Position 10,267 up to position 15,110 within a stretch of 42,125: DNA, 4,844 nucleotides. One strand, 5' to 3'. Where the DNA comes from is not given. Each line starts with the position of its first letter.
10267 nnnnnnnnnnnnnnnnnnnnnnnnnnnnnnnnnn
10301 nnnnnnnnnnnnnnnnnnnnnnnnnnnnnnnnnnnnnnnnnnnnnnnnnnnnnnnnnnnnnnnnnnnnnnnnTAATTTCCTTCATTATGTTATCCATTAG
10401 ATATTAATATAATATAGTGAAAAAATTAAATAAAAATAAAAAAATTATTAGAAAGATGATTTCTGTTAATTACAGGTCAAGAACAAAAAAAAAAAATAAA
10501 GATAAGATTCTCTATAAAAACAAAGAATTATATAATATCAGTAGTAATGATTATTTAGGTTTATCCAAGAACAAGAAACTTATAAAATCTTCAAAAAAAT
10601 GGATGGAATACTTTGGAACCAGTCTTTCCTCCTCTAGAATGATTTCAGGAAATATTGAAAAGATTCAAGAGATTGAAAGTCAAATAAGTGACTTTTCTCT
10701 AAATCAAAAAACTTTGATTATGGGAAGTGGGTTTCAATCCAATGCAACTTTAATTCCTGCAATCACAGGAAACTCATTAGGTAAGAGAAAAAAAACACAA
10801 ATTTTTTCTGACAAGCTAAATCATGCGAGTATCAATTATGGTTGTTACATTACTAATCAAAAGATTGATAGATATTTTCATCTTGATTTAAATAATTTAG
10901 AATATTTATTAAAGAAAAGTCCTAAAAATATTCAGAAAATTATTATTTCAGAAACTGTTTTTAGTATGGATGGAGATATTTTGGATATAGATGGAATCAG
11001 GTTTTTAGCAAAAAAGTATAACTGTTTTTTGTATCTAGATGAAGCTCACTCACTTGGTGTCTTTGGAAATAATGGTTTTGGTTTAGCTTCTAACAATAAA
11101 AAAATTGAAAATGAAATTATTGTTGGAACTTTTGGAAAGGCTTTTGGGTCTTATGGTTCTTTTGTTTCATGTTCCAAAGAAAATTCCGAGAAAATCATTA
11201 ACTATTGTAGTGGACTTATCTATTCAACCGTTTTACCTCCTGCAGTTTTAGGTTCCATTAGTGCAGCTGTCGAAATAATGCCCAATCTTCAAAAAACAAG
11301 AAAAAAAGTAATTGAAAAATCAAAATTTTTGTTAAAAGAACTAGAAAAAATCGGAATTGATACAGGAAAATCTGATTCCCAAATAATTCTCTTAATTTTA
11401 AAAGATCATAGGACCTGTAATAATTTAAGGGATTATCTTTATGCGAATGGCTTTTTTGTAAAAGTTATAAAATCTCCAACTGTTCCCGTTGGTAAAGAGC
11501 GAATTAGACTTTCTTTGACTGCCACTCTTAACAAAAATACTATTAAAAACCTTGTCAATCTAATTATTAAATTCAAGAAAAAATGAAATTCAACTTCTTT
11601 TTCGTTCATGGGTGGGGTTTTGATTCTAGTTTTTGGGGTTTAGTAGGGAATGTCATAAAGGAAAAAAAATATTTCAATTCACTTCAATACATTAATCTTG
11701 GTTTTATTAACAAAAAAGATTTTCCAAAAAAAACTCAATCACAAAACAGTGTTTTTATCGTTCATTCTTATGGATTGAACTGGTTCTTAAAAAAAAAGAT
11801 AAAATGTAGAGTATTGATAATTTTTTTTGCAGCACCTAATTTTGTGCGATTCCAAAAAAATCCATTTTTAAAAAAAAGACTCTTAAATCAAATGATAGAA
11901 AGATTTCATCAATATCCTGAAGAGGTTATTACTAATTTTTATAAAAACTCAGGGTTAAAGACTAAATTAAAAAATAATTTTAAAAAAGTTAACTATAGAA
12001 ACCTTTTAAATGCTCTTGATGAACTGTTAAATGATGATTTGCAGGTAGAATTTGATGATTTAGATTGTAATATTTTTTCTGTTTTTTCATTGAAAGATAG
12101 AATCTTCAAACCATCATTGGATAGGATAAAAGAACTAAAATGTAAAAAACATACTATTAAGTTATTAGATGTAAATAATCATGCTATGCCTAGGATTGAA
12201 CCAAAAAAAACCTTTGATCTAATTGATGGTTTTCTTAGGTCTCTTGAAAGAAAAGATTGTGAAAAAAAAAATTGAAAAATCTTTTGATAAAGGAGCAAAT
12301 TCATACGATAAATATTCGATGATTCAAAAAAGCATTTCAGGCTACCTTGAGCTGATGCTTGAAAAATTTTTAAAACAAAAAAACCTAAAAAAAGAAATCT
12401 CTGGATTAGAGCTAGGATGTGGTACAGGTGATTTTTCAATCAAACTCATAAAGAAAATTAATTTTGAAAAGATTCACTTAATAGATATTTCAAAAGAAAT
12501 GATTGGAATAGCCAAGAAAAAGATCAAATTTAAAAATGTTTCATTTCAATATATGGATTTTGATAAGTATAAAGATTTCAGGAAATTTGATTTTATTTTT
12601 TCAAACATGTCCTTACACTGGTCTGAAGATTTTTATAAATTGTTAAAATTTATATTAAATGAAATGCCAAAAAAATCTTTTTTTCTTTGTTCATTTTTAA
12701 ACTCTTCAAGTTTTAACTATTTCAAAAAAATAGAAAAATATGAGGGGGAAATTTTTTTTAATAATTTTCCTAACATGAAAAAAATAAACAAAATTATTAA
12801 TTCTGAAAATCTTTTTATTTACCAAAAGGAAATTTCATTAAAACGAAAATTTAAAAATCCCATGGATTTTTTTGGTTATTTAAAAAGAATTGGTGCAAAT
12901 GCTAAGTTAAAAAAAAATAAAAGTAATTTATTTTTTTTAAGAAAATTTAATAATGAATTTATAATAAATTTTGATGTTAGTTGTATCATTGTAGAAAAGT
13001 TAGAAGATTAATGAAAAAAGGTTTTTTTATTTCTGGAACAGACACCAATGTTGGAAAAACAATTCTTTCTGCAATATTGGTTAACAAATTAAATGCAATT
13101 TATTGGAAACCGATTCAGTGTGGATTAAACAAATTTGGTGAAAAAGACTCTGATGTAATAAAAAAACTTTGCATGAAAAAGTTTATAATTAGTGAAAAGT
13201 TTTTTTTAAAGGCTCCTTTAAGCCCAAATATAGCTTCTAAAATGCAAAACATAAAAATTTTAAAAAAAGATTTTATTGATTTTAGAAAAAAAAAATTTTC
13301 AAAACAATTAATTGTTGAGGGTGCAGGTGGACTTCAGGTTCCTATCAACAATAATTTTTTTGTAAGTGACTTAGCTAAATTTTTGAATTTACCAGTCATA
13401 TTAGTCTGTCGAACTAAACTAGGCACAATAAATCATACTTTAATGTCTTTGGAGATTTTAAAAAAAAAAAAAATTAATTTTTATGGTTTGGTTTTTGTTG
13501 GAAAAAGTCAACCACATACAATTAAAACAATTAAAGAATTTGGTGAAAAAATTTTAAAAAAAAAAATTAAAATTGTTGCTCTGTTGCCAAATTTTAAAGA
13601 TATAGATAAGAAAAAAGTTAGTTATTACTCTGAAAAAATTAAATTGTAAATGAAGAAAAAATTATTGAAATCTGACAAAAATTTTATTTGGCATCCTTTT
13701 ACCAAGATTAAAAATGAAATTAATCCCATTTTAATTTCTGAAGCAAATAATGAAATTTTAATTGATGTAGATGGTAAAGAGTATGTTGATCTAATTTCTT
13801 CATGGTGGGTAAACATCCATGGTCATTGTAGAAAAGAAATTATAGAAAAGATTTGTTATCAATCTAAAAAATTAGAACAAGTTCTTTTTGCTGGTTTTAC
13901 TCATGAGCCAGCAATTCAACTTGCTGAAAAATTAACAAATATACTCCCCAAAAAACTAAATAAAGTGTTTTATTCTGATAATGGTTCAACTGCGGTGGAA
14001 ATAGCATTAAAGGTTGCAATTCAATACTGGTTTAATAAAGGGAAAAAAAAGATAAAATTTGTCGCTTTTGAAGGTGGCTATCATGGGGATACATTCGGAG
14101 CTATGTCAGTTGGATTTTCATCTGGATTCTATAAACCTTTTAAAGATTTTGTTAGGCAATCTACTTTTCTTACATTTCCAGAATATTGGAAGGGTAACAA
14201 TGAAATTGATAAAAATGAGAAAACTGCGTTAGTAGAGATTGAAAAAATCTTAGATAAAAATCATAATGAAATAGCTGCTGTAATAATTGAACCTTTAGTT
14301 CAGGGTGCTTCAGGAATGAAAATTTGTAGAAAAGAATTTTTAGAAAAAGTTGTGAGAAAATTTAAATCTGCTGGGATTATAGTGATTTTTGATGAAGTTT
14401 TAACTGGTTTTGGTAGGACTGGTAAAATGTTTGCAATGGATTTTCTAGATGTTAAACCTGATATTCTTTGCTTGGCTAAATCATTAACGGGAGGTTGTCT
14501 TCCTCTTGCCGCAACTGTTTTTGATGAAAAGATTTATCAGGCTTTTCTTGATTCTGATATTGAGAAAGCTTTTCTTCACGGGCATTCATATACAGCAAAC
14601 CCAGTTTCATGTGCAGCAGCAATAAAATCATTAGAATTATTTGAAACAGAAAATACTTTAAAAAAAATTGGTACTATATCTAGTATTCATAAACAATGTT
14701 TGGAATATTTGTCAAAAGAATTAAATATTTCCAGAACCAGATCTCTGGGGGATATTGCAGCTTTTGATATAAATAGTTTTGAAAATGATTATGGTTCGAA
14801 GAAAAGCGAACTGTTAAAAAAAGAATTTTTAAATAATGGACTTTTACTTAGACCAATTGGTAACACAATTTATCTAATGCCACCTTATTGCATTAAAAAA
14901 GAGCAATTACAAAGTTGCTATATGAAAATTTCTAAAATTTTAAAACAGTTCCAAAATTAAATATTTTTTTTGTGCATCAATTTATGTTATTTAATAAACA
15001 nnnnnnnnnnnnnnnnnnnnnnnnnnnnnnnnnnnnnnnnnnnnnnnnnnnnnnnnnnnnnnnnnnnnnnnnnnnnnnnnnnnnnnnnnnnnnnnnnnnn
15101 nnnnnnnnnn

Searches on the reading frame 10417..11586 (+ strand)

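Call 19: search_protein_families(library=pfam, proteins=[window:10417-11586:+], max_evalue=0.00001)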
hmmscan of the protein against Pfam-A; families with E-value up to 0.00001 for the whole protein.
window:10417-11586:+ (389 aa): 1 family
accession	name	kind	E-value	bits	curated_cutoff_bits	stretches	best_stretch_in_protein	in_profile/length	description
PF00155.27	Aminotran_1_2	-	1.2e-50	173.2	19.7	1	38-381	3-359/361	Aminotransferase class I and II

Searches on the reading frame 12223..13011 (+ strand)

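Call 19: search_protein_families(library=pfam, proteins=[window:12223-13011:+], max_evalue=0.00001)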
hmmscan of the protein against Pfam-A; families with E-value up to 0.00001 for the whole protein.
window:12223-13011:+ (262 aa): 7 families
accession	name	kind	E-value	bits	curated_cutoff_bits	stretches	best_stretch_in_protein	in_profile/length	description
PF13847.12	Methyltransf_31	-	1.4e-16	60.9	27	1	56-210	2-137/145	Methyltransferase domain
PF13649.12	Methyltransf_25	-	3.9e-14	53.5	27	1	62-142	2-87/97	Methyltransferase domain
PF13489.12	Methyltransf_23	-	1e-13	51.8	27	1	49-163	16-123/164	Methyltransferase domain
PF08242.18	Methyltransf_12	-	4.7e-12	46.9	30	1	62-142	1-86/98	Methyltransferase domain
PF08241.18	Methyltransf_11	-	8.6e-12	46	21.2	1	62-142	1-81/95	Methyltransferase domain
PF05175.20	MTS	-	1.5e-08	34.9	23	1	52-135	30-112/170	Methyltransferase small domain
PF01209.24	Ubie_methyltran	-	4.7e-08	33.1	20.1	1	13-106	5-97/233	ubiE/COQ5 methyltransferase family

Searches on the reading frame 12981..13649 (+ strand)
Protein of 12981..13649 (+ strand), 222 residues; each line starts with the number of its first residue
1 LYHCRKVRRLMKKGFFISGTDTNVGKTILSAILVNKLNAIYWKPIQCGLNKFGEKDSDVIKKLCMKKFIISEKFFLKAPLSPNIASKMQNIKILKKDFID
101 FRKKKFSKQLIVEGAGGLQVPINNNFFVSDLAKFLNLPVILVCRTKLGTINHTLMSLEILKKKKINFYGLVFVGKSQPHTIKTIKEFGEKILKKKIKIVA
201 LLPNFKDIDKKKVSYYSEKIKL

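Call 19: search_protein_families(library=pfam, proteins=[window:12981-13649:+], max_evalue=0.00001)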
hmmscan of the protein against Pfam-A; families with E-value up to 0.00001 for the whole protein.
window:12981-13649:+ (222 aa): 1 family
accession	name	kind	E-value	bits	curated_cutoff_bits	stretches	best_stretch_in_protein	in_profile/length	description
PF13500.12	AAA_26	-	2.2e-50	171.7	27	1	13-210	1-196/198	AAA domain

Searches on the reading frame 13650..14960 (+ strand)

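Call 19: search_protein_families(library=pfam, proteins=[window:13650-14960:+], max_evalue=0.00001)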
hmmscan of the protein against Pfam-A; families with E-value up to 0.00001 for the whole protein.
window:13650-14960:+ (436 aa): 1 family
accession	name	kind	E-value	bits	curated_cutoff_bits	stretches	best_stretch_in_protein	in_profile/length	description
PF00202.27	Aminotran_3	-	3.7e-104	349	30.5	1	26-431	10-403/403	Aminotransferase class-III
